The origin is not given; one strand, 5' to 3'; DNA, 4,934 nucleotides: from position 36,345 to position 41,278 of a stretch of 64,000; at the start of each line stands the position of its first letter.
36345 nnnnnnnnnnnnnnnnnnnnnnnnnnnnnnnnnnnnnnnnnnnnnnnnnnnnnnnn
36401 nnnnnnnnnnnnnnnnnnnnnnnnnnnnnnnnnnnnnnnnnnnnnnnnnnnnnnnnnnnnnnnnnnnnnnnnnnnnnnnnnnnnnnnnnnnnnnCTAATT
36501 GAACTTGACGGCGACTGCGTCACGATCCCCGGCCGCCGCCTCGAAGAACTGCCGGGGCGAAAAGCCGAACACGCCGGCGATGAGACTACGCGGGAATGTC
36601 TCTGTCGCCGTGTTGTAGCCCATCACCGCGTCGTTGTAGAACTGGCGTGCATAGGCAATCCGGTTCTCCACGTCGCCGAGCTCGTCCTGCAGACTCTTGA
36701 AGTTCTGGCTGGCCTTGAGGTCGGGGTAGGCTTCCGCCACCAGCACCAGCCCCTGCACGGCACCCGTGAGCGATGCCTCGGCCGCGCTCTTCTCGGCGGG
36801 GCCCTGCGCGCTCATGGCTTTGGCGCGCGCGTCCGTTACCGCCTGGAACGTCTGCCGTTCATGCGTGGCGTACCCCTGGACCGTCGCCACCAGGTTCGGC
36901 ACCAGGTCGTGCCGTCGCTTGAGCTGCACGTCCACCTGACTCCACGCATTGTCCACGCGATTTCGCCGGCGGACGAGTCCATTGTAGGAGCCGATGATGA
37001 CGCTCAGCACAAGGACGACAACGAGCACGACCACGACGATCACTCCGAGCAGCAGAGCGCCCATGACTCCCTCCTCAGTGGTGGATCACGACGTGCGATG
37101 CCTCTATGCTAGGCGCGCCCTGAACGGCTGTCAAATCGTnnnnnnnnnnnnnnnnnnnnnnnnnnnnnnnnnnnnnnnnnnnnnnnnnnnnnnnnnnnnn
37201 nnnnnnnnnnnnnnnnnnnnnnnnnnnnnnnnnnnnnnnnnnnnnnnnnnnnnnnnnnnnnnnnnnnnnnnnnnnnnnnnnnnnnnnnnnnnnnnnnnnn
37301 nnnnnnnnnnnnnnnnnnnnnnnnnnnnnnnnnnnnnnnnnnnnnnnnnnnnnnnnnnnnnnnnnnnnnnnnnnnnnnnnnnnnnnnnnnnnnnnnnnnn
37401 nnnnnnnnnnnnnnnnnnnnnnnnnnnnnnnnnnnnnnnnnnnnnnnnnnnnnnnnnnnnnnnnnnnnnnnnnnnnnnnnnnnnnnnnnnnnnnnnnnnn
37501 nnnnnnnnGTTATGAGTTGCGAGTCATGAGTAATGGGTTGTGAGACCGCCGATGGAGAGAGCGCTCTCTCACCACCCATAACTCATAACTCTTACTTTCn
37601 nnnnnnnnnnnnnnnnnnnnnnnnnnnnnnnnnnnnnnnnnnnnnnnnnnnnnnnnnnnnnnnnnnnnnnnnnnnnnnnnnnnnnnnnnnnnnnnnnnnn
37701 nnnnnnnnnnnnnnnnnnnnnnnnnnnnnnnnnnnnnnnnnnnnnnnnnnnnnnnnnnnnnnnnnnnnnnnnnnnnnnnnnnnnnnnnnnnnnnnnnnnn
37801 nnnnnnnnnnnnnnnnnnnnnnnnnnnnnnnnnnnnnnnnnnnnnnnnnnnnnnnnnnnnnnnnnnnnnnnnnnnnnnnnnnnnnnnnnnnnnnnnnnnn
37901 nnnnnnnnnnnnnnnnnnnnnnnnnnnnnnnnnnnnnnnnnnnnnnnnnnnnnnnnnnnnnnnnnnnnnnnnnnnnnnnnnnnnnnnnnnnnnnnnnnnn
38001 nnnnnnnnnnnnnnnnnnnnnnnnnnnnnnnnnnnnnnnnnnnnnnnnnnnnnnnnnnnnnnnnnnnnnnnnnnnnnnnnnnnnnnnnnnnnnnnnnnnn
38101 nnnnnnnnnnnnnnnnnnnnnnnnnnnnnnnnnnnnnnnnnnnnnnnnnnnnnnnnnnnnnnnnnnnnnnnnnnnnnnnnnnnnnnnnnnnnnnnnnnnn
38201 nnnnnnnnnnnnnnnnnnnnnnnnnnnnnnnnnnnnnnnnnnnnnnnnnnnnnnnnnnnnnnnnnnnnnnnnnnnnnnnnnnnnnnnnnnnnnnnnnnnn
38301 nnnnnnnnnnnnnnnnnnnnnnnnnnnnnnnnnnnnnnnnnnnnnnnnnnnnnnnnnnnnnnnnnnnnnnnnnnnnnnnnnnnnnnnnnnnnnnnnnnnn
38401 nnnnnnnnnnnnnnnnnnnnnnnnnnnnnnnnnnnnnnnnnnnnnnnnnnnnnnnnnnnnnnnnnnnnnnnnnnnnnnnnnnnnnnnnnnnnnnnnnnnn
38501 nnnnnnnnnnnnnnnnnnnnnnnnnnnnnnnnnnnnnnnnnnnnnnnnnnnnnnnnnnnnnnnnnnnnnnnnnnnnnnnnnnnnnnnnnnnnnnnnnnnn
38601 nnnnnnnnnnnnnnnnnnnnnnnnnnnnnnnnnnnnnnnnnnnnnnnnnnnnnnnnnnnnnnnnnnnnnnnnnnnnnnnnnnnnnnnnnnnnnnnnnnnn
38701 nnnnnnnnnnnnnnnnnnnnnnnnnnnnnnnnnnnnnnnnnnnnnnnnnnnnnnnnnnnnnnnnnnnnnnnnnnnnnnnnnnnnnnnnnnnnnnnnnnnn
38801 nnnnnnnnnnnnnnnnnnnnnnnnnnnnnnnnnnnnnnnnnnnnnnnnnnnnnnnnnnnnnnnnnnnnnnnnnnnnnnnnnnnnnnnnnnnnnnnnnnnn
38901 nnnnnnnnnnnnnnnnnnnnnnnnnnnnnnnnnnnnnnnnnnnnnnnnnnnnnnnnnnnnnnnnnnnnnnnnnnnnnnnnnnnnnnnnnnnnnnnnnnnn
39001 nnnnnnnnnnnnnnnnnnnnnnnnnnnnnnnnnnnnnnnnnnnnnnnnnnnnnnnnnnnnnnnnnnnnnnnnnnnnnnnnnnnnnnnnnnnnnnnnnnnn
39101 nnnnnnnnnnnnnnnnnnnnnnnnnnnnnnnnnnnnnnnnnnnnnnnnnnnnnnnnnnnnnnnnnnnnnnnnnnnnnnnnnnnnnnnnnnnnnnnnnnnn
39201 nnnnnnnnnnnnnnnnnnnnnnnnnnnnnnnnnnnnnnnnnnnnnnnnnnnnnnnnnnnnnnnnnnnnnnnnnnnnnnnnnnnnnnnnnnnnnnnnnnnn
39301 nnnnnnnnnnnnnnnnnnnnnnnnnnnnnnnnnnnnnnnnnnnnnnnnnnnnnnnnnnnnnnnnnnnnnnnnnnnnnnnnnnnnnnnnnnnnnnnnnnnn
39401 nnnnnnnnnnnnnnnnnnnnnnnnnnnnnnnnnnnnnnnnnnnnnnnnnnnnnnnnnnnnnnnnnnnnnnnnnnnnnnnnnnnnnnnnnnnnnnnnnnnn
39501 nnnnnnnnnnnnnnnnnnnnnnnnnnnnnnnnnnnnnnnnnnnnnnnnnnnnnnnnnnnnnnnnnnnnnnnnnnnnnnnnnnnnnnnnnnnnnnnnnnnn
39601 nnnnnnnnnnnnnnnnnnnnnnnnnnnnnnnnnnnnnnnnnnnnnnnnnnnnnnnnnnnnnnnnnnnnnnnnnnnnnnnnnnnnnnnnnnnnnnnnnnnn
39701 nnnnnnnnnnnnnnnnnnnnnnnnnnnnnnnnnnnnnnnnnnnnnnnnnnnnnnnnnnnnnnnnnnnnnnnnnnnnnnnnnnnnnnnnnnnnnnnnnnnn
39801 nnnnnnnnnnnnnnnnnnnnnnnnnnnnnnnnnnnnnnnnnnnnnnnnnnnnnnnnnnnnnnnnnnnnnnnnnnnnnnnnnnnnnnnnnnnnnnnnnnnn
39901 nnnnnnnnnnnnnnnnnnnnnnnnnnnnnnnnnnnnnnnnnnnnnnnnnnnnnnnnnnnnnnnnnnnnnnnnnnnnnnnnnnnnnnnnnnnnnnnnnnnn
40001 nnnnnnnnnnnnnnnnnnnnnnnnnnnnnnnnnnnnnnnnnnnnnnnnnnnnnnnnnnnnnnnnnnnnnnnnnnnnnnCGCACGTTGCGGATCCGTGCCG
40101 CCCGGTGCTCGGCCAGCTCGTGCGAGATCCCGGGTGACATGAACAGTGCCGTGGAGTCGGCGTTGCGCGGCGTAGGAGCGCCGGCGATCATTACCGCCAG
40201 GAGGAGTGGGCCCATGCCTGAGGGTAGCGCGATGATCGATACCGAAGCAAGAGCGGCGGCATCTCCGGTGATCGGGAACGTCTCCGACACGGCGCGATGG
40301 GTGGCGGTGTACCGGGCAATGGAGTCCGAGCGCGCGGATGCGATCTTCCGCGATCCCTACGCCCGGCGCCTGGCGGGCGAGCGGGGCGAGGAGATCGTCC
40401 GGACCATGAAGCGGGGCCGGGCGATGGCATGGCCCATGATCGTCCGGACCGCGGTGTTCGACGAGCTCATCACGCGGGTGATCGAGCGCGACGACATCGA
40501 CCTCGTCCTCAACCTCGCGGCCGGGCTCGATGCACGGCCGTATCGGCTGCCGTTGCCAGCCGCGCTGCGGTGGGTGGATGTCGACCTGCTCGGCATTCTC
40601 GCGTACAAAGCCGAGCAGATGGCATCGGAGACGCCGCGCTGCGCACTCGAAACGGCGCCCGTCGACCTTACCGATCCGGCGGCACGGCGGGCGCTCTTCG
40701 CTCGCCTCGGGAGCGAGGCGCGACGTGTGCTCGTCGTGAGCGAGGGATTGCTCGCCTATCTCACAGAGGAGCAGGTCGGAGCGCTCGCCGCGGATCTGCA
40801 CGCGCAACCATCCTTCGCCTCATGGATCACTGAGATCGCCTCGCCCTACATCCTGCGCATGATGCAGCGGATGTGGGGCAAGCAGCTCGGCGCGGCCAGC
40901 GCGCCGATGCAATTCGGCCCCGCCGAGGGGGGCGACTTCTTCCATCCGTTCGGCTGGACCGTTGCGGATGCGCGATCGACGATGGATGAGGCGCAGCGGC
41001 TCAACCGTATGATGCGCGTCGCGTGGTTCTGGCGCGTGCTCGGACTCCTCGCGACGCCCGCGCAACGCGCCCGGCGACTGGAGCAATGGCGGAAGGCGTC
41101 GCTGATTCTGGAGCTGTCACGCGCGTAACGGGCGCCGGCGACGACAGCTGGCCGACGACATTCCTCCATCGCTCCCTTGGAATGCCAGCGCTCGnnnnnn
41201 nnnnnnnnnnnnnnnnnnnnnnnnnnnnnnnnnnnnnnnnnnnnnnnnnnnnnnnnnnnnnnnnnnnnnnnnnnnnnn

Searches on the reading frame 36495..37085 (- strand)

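Call 77: search_protein_families(library=pfam, proteins=[window:36495-37085:-], max_evalue=0.0001)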
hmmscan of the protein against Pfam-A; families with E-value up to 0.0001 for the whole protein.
window:36495-37085:- (196 aa): 1 family
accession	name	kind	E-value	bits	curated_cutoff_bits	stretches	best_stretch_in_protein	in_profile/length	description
PF04011.17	LemA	-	5.2e-61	205.3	26.2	1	47-195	1-149/149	LemA family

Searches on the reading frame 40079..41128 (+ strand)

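Call 77: search_protein_families(library=pfam, proteins=[window:40079-41128:+], max_evalue=0.0001)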
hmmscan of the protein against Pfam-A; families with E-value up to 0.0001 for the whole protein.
window:40079-41128:+ (349 aa): 1 family
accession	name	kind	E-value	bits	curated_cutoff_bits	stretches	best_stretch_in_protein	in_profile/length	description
PF04072.20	LCM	-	2.1e-30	106.4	22.3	1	74-238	3-184/187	Leucine carboxyl methyltransferase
